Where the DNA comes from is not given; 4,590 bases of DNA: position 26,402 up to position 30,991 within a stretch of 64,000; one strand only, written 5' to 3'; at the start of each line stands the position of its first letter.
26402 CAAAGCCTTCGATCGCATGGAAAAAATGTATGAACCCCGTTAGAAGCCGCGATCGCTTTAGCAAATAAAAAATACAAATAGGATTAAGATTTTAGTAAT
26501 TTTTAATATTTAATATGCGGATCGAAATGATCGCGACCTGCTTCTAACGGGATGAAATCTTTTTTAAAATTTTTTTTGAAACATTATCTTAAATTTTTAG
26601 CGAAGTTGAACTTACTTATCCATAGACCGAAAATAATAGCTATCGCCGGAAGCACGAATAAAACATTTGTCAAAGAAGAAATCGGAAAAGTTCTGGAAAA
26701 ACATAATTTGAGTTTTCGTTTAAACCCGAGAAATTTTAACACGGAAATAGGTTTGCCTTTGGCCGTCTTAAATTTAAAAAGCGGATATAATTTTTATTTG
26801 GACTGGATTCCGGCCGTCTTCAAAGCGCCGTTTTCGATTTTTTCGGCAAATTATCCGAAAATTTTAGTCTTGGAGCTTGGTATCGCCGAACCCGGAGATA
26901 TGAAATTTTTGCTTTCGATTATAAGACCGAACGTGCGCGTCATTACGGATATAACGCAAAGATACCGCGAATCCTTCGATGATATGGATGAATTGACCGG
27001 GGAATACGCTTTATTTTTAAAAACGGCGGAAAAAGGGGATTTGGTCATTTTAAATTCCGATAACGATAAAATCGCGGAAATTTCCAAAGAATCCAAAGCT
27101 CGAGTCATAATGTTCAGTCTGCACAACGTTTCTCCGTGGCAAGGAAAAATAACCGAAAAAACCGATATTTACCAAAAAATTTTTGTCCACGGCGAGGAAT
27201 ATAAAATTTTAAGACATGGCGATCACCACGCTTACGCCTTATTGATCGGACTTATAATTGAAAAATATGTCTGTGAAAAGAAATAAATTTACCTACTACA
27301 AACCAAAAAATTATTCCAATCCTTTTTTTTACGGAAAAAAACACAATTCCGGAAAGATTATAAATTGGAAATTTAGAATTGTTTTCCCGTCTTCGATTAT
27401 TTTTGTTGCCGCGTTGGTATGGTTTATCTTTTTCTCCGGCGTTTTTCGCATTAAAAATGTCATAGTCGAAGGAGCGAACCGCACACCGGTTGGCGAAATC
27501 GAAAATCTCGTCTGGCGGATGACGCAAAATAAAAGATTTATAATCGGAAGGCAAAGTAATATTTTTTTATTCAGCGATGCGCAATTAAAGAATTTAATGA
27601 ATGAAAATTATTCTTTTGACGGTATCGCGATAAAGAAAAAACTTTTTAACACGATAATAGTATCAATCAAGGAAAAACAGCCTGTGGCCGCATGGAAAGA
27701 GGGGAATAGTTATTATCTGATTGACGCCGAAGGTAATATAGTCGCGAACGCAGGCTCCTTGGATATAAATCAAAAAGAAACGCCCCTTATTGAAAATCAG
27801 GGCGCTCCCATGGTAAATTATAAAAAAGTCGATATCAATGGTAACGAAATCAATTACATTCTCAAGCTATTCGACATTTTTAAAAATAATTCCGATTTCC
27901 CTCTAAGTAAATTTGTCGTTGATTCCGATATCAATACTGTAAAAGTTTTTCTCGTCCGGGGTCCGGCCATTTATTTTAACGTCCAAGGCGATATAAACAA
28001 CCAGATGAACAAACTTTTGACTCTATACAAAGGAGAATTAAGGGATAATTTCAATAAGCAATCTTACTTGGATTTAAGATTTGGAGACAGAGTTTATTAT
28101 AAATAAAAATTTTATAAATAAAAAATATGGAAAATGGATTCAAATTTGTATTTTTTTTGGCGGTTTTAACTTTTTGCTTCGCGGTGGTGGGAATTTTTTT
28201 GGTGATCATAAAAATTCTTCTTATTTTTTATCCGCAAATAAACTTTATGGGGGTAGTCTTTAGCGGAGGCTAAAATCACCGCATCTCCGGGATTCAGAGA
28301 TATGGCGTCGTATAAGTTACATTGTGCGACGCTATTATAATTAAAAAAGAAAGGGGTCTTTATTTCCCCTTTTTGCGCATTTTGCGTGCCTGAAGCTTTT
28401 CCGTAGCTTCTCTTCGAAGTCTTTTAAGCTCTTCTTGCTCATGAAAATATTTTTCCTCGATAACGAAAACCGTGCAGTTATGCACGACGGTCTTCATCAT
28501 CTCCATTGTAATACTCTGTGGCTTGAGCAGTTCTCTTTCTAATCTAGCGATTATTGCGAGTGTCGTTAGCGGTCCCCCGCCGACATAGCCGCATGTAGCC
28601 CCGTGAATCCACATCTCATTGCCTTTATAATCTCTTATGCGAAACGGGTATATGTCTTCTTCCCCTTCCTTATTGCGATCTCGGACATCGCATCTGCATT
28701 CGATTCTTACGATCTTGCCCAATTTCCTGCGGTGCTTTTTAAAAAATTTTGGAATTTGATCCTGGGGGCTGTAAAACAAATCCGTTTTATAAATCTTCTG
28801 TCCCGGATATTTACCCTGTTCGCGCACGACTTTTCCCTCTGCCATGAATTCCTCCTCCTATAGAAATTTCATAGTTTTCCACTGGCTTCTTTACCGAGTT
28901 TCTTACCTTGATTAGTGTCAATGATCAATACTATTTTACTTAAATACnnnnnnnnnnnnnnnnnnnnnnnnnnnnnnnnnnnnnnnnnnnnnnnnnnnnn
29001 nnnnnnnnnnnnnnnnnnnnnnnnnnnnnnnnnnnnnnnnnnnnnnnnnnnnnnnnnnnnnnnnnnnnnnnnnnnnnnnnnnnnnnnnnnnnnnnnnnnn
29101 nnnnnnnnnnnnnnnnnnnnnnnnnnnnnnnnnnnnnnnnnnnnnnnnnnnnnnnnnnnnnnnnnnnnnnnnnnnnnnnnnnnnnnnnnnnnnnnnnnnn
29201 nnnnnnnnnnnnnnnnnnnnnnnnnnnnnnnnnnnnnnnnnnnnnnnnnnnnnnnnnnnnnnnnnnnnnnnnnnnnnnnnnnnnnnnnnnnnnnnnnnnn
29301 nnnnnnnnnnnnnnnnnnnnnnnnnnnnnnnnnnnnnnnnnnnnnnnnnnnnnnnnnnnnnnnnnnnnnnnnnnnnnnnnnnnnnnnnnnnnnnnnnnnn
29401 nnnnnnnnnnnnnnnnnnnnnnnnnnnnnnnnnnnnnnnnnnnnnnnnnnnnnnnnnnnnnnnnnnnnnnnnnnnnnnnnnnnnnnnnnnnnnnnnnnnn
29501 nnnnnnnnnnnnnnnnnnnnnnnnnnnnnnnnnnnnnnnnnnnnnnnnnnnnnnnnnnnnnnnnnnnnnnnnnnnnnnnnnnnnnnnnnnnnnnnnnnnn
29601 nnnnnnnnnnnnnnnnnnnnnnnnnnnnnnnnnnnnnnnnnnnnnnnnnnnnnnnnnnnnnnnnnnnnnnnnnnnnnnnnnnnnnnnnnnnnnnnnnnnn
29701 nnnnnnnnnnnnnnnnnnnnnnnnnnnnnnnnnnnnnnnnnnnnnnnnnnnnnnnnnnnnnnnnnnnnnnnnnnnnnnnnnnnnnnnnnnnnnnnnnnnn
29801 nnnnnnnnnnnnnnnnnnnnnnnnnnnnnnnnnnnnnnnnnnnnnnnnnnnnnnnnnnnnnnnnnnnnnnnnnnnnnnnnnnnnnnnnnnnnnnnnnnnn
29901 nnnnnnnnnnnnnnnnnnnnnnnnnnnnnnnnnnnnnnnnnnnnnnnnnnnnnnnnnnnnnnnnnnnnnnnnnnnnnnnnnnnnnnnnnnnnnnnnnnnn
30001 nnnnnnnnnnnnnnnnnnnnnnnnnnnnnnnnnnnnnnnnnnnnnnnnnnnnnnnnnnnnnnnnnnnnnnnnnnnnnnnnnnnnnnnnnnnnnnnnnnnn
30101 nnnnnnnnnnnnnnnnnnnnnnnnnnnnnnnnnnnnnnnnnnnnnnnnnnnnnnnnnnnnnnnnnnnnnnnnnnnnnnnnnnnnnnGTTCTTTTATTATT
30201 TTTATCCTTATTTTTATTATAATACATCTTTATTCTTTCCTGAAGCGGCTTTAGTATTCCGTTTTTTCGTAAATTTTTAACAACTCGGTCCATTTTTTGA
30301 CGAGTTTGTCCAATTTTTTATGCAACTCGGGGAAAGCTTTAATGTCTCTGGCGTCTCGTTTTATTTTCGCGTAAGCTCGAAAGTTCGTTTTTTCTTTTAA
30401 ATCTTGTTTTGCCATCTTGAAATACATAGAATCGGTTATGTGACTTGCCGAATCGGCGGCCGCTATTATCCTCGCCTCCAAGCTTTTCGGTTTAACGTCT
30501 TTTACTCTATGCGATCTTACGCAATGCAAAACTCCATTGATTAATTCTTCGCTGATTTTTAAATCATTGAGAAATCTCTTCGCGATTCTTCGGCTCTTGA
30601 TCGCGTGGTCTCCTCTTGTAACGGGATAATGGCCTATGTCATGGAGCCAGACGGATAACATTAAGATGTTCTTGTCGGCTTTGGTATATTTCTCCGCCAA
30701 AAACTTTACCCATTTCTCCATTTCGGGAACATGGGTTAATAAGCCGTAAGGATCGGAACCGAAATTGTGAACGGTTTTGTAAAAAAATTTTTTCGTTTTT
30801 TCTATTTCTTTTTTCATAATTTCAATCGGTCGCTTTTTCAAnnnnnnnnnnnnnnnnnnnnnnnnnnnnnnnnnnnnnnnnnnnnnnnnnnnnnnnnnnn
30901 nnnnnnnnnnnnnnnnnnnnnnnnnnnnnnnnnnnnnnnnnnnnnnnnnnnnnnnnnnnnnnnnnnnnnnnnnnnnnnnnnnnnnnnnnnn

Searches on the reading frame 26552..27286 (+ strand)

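Call 49: search_protein_families(library=pfam, proteins=[window:26552-27286:+], max_evalue=0.001)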
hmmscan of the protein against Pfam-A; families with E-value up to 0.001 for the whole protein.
window:26552-27286:+ (244 aa): 1 family
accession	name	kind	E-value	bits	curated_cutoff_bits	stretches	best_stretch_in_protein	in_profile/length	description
PF08245.18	Mur_ligase_M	-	2e-13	51.2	24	1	101-232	56-195/200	Mur ligase middle domain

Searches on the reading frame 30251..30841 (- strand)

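Call 50: search_protein_families(library=pfam, proteins=[window:30251-30841:-], max_evalue=0.001)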
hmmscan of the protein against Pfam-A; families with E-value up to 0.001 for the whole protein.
window:30251-30841:- (196 aa): 1 family
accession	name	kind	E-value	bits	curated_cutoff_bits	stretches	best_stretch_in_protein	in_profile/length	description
PF01966.28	HD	-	7.2e-12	46.1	22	1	35-131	2-112/116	HD domain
